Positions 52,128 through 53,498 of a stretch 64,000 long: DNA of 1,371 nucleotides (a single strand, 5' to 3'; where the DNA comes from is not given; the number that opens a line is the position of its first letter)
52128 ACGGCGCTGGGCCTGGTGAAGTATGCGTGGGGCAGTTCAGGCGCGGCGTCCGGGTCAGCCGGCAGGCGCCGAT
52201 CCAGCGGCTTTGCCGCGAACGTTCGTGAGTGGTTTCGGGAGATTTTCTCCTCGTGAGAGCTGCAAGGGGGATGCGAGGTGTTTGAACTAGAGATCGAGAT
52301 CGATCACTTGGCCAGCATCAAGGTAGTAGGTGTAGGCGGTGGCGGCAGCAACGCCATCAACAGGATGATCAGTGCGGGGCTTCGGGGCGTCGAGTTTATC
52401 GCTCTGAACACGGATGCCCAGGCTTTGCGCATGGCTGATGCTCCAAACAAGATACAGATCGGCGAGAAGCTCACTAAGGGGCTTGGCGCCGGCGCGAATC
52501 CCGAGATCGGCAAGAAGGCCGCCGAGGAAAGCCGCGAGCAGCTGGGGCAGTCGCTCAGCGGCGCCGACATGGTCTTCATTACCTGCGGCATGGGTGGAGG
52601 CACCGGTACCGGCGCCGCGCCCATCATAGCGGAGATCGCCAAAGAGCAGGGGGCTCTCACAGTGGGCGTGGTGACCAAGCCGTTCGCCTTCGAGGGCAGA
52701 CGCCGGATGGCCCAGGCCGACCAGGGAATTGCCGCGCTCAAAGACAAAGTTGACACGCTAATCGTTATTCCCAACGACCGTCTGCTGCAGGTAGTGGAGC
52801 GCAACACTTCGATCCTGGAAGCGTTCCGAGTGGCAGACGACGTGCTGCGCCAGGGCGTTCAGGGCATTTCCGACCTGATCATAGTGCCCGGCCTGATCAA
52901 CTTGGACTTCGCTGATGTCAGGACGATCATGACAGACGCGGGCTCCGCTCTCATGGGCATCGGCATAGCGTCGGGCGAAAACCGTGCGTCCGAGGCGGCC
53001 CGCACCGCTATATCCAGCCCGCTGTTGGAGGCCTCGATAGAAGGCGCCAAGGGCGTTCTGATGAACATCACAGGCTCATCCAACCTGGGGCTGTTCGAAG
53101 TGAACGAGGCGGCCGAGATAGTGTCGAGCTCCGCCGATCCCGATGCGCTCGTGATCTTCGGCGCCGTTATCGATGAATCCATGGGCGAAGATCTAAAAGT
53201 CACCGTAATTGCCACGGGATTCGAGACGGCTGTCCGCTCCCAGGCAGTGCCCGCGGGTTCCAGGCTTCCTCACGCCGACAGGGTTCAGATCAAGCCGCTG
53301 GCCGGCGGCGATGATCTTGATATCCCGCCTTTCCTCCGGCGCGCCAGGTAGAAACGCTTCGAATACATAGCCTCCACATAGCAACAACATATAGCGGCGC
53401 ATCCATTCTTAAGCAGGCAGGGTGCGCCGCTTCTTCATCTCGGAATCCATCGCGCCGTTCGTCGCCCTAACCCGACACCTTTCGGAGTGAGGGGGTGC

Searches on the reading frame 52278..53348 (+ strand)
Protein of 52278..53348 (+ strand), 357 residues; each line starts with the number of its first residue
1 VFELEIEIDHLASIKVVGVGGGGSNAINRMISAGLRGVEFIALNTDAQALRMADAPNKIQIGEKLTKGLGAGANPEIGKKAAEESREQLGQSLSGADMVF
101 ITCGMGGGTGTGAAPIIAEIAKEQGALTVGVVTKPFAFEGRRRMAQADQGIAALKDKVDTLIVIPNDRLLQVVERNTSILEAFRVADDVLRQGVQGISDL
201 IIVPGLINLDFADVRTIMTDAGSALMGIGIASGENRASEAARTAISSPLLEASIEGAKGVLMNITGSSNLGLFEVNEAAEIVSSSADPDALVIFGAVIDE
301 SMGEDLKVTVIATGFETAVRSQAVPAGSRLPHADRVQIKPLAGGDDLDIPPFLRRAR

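Call 52: list_cluster_members(proteins=[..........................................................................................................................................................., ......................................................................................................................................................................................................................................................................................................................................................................, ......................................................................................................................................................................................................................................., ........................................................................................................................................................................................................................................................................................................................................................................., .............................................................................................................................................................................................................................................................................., window:52278-53348:+, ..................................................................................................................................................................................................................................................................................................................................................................])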
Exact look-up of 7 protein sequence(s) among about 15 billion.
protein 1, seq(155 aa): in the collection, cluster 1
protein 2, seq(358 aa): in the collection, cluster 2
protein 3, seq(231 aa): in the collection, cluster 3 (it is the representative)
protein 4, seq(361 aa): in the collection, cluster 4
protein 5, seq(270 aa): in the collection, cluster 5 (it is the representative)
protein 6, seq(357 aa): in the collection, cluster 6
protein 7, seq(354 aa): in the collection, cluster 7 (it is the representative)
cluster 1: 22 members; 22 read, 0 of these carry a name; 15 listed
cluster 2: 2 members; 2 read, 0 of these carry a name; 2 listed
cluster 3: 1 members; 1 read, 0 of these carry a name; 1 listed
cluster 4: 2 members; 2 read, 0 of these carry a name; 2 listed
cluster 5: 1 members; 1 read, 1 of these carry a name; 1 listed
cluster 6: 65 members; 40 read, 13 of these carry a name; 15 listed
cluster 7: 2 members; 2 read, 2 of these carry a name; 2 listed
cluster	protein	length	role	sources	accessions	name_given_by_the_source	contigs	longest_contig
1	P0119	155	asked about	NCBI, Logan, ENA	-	-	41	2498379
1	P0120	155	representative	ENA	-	-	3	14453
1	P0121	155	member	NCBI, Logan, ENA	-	-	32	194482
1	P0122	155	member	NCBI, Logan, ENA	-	-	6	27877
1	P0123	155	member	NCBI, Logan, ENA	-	-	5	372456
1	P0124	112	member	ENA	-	-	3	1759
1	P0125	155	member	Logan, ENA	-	-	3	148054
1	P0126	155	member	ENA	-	-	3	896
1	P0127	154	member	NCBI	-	-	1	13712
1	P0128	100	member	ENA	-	-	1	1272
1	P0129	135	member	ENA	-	-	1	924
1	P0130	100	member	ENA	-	-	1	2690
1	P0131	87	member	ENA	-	-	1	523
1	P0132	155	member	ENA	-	-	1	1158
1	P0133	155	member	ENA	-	-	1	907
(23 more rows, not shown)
